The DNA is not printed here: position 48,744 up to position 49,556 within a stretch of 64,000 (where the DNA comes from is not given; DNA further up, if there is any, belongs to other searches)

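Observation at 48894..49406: Third member of the ELPLxLW/GWxW family directly after trxB: the family is expanded and carries a conserved Cys pair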

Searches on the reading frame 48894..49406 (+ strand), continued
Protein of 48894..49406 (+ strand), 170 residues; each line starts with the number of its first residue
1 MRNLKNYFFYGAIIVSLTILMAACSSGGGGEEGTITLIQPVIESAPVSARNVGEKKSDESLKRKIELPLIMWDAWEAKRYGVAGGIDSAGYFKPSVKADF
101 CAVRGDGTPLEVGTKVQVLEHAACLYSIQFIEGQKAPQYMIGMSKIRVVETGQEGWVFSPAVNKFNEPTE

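Call 75: list_cluster_members(proteins=[window:48894-49403:+, window:26692-27165:-, window:29700-30185:+, window:61259-61786:-, P0006, P0010])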
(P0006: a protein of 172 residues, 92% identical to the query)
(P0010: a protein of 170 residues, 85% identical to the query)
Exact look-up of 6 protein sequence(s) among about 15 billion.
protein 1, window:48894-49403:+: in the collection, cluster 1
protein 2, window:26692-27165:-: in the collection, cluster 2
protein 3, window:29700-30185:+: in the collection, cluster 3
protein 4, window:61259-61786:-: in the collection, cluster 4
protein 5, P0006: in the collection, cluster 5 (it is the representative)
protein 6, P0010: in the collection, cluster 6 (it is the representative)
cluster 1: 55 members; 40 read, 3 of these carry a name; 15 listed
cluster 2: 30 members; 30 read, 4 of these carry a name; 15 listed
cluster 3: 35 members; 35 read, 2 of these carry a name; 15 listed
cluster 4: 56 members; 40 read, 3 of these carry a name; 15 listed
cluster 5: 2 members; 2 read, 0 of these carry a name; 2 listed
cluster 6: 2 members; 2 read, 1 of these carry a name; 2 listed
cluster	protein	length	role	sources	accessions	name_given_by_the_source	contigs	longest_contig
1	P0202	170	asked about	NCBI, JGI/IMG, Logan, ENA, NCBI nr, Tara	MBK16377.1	MAG: hypothetical protein CL770_06805 [Chloroflexi bacterium] | hypothetical protein [Chloroflexota bacterium] | strand:+ start:66313 stop:66825 length:513 start_codon:yes stop_codon:yes ...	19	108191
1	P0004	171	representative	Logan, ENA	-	-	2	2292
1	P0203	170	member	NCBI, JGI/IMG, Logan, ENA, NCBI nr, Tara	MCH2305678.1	MAG: hypothetical protein MK334_01990 [SAR202 cluster bacterium] | hypothetical protein [SAR202 cluster bacterium] | strand:+ start:1345 stop:1857 length:513 start_codon:yes stop_codon:yes gene_type:complete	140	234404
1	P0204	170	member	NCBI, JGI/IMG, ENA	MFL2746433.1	MAG: hypothetical protein ACJ0A9_03845 [Dehalococcoidia bacterium]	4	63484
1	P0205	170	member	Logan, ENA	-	-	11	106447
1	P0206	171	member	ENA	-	-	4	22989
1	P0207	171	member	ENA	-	-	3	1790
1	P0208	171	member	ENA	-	-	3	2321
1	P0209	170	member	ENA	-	-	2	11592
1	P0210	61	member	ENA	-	-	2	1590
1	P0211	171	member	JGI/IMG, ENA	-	-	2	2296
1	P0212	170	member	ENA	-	-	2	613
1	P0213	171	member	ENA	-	-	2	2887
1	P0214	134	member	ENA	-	-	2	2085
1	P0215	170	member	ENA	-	-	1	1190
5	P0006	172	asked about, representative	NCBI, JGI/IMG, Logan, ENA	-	-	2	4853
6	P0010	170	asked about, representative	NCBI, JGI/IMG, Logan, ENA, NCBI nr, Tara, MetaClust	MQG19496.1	MAG: hypothetical protein FI687_06970 [SAR202 cluster bacterium] | hypothetical protein [SAR202 cluster bacterium] | strand:- start:21666 stop:22178 length:513 start_codon:yes stop_codon:yes ...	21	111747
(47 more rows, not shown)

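Call 79: search_protein_families(library=phrogs, proteins=[window:48894-49403:+], max_evalue=1)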
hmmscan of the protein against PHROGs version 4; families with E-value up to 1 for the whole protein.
window:48894-49403:+ (170 aa): 1 family
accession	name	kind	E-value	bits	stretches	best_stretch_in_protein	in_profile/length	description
phrog_22467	-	unknown function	0.11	13.2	1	13-65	6-54/268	-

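Call 89: find_related_loci(query=A3, collection=viral_contigs, flank=5000)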
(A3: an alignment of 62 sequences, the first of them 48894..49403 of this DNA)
Query A3 (170 aa) in viral_contigs; peptide patterns used: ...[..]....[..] (x = any residue, [..] = any of these).
30 stretches matched a pattern, but none encodes a relative of the query by tblastn (E <= 1e-3).
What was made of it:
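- On Anti-phage defence or phage-encoded exclusion lipoproteins: The IMG/VR scan found no relative (call 89).
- Not found on viral contigs (call 89).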

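Call 93: find_encoding_contigs(protein=P0092, flank=4000, max_places=3)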
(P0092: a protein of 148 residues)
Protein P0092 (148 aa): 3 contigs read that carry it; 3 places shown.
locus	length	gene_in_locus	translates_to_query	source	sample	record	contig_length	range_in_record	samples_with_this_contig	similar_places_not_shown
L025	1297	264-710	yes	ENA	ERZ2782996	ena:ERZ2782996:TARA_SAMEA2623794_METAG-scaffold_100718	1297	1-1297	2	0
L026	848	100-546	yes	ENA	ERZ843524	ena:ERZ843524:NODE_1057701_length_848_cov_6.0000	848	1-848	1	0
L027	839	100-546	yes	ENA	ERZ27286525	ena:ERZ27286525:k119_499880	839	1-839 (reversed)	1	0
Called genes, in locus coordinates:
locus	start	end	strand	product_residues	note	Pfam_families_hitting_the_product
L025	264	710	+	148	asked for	-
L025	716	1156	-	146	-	-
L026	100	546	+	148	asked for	-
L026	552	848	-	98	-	?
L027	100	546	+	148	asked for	-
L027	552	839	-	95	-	?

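Call 94: find_encoding_contigs(protein=P0091, flank=4000, max_places=3)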
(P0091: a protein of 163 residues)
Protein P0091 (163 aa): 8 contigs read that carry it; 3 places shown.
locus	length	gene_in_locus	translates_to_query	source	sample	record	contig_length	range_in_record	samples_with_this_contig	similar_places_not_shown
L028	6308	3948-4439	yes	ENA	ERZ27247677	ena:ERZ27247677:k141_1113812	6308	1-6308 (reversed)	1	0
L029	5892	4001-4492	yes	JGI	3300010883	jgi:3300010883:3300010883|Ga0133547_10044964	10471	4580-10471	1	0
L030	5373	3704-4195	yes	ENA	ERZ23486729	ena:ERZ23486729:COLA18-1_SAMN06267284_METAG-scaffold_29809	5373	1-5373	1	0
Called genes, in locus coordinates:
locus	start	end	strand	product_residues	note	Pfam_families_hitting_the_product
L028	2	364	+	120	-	?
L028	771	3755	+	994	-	PF01436:NHL (faint)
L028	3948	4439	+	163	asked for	-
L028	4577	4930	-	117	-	-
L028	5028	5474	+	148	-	PF00565:SNase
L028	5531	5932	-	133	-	-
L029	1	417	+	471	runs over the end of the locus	PF12307:DUF3631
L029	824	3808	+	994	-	PF01436:NHL (faint)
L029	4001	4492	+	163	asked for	-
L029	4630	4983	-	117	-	-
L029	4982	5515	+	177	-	PF00565:SNase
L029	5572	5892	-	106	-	?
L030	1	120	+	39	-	?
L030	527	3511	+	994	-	PF01436:NHL (faint)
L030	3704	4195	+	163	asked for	-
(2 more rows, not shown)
